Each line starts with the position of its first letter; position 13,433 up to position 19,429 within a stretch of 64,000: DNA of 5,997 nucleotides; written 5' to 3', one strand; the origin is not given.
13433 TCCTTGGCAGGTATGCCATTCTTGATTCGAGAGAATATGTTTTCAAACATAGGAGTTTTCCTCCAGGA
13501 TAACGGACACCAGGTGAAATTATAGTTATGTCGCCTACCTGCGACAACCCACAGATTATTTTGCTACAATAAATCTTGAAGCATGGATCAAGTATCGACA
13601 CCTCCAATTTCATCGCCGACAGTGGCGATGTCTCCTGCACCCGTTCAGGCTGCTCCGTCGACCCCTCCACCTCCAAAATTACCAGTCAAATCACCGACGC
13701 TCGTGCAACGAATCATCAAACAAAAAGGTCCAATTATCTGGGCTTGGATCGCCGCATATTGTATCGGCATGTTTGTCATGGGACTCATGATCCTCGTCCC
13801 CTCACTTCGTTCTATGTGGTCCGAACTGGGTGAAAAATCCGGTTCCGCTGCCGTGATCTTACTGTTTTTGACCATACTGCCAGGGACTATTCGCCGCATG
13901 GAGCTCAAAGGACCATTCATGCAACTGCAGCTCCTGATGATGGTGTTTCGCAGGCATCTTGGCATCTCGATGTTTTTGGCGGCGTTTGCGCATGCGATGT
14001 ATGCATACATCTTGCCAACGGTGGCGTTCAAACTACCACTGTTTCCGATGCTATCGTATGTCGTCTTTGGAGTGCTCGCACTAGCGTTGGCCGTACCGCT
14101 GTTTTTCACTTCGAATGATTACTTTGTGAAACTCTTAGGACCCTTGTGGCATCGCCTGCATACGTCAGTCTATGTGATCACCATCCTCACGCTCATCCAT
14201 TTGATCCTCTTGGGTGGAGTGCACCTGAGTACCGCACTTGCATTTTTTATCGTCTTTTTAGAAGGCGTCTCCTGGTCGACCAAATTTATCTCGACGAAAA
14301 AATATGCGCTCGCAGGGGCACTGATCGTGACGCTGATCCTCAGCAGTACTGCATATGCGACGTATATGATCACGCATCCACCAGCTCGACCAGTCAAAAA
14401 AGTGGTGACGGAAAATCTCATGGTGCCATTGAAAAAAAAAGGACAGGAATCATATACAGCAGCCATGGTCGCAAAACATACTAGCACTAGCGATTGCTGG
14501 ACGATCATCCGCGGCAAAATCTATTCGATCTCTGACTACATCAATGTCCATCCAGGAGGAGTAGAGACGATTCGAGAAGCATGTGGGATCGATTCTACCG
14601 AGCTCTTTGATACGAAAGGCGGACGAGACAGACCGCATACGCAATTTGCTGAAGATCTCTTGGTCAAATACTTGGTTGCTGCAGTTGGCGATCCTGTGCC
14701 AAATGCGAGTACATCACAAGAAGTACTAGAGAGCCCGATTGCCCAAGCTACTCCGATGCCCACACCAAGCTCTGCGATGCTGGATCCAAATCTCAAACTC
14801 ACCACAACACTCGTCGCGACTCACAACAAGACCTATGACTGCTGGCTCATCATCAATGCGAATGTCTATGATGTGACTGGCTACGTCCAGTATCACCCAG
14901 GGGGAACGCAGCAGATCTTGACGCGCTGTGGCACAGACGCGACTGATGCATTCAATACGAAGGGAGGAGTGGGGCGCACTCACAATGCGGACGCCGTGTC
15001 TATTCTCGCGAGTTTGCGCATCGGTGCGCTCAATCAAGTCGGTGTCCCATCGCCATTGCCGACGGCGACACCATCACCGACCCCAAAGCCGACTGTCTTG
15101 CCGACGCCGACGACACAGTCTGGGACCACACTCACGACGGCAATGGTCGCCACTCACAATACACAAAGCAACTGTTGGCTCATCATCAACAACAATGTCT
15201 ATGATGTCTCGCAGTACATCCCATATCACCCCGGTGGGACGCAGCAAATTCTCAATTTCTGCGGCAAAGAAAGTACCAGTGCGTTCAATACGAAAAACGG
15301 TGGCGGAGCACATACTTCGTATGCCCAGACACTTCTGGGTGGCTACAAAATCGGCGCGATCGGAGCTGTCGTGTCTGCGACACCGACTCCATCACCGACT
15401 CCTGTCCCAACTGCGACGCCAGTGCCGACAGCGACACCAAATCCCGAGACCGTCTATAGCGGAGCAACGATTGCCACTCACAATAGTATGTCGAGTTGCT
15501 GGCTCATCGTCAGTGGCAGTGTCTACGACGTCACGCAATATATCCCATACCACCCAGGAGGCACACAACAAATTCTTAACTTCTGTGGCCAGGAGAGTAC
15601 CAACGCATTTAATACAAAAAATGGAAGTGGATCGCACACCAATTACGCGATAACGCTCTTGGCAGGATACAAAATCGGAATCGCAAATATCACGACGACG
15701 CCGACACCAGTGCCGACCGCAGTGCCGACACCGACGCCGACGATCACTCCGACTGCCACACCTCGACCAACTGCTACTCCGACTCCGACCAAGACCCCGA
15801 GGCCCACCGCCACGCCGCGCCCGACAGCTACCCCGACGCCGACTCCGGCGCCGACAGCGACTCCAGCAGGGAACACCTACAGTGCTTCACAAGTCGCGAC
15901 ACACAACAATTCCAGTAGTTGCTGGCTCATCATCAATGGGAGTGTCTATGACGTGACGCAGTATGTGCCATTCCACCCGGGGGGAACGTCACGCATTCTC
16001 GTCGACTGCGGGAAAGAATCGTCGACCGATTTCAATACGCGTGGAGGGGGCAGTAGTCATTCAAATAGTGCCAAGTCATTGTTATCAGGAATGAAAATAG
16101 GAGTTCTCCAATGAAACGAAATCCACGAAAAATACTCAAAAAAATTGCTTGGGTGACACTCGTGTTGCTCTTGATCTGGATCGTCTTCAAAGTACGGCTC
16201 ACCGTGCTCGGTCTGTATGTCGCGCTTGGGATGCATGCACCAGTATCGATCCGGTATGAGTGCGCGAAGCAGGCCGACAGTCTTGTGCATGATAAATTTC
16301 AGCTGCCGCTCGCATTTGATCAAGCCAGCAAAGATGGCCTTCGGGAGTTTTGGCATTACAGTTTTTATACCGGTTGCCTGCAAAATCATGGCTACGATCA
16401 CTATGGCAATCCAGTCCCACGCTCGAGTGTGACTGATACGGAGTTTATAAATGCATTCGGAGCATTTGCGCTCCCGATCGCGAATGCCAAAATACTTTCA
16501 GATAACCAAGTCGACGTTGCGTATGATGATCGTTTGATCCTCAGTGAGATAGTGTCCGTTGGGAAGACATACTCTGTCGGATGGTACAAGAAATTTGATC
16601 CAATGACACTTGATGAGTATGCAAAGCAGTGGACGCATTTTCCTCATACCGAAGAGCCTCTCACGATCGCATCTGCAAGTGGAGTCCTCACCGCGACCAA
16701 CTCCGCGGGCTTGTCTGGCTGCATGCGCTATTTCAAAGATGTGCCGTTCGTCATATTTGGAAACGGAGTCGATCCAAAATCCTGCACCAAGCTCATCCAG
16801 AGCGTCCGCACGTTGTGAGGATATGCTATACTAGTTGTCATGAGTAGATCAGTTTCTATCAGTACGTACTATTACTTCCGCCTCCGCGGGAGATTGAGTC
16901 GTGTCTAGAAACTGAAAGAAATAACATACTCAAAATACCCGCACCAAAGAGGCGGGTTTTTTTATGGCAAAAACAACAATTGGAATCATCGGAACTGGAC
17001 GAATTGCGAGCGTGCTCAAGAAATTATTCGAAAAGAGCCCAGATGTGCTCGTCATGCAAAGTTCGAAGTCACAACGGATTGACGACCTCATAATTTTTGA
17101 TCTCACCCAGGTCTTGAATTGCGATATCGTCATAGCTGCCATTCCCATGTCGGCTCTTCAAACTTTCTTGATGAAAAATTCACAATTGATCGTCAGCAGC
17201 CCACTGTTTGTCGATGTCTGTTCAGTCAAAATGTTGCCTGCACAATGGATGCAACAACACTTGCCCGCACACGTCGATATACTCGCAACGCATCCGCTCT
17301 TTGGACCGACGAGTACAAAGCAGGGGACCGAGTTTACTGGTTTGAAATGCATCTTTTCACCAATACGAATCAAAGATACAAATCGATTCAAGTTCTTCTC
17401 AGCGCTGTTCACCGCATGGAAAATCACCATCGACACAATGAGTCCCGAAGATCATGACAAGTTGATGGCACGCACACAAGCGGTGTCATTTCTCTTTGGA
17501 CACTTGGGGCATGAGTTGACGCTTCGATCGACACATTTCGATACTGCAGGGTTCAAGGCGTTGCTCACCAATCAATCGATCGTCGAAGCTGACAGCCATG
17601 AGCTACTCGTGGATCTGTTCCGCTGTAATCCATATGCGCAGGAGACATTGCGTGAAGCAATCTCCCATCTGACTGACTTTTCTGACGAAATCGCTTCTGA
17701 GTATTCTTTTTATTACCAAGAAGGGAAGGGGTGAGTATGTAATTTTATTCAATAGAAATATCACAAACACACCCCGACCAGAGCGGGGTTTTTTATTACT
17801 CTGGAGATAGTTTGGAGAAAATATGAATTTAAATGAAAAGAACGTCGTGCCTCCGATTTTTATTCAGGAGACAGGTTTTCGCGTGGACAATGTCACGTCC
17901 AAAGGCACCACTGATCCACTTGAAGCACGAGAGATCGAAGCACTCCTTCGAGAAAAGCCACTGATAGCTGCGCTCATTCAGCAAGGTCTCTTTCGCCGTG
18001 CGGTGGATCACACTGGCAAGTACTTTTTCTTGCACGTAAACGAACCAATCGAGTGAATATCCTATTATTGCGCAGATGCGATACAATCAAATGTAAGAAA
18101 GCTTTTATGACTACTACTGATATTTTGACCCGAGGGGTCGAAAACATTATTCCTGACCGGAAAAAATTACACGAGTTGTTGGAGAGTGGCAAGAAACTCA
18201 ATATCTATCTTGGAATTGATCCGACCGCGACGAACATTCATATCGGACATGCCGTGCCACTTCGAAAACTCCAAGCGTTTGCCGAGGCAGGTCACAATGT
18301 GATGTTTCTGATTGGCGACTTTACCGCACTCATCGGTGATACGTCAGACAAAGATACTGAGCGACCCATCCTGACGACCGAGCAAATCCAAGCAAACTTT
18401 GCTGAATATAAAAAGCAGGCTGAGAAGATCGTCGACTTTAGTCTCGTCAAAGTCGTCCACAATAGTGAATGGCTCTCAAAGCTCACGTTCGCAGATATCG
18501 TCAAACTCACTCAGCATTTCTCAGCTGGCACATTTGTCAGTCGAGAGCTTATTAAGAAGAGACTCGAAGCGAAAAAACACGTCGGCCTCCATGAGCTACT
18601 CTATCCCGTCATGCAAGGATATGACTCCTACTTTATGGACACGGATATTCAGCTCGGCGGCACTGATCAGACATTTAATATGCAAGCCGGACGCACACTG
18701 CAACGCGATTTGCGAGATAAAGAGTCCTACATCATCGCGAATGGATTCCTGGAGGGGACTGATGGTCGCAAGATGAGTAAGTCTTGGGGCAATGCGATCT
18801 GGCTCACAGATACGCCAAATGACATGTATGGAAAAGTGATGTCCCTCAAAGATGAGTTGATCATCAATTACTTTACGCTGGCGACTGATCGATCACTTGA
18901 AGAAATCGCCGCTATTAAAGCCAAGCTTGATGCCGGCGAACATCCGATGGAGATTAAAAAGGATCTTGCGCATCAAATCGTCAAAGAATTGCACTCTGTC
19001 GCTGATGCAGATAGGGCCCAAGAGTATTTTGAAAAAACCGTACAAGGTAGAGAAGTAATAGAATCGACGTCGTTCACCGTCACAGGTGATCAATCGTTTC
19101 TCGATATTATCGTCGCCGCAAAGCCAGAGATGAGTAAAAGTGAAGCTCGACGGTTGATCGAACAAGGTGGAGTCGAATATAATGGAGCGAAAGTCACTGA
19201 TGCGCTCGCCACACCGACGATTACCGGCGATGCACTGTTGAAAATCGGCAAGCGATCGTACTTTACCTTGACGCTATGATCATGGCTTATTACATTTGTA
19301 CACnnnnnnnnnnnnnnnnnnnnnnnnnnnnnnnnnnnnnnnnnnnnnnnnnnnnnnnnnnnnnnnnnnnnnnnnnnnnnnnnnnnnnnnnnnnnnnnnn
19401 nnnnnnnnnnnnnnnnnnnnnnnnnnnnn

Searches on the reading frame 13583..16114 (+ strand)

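Call 50: search_protein_families(library=pfam, proteins=[window:13583-16114:+], max_evalue=0.00001)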
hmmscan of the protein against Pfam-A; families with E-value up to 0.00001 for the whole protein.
window:13583-16114:+ (843 aa): 2 families
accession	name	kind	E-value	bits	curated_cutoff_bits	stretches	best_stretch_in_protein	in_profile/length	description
PF00173.33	Cyt-b5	-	6.3e-92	302.1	23.7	5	768-842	2-73/74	Cytochrome b5-like Heme/Steroid binding domain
PF01794.25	Ferric_reduct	-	7.6e-09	36.1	28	1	87-203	2-120/121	Ferric reductase like transmembrane component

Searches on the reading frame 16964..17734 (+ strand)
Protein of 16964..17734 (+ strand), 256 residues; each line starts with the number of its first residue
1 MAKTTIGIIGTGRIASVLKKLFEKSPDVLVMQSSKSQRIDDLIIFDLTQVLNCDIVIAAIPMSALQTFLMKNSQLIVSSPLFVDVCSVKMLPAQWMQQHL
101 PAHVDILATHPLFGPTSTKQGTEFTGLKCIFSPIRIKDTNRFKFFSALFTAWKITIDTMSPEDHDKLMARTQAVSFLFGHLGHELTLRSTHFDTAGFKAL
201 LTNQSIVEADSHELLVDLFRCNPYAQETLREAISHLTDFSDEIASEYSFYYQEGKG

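Call 50: search_protein_families(library=pfam, proteins=[window:16964-17734:+], max_evalue=0.00001)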
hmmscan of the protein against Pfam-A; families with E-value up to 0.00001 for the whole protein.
window:16964-17734:+ (256 aa): 1 family
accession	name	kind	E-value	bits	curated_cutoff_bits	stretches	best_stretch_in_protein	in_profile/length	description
PF02153.23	PDH_N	-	7.4e-13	48.7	26.5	1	46-149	39-145/154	Prephenate dehydrogenase, nucleotide-binding domain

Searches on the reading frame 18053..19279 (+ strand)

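Call 50: search_protein_families(library=pfam, proteins=[window:18053-19279:+], max_evalue=0.00001)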
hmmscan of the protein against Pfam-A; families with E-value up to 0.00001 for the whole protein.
window:18053-19279:+ (408 aa): 3 families
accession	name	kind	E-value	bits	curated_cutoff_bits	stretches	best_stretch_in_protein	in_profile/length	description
PF00579.31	tRNA-synt_1b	-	4.9e-73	246.4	21.1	1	46-330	3-291/292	tRNA synthetases class I (W and Y)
PF01479.30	S4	-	3e-07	30.5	22.8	1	350-384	3-38/48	S4 domain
PF22421.1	SYY_C-terminal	-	1.3e-06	28.6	27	1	341-387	12-59/83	Tyrosine--tRNA ligase SYY-like C-terminal domain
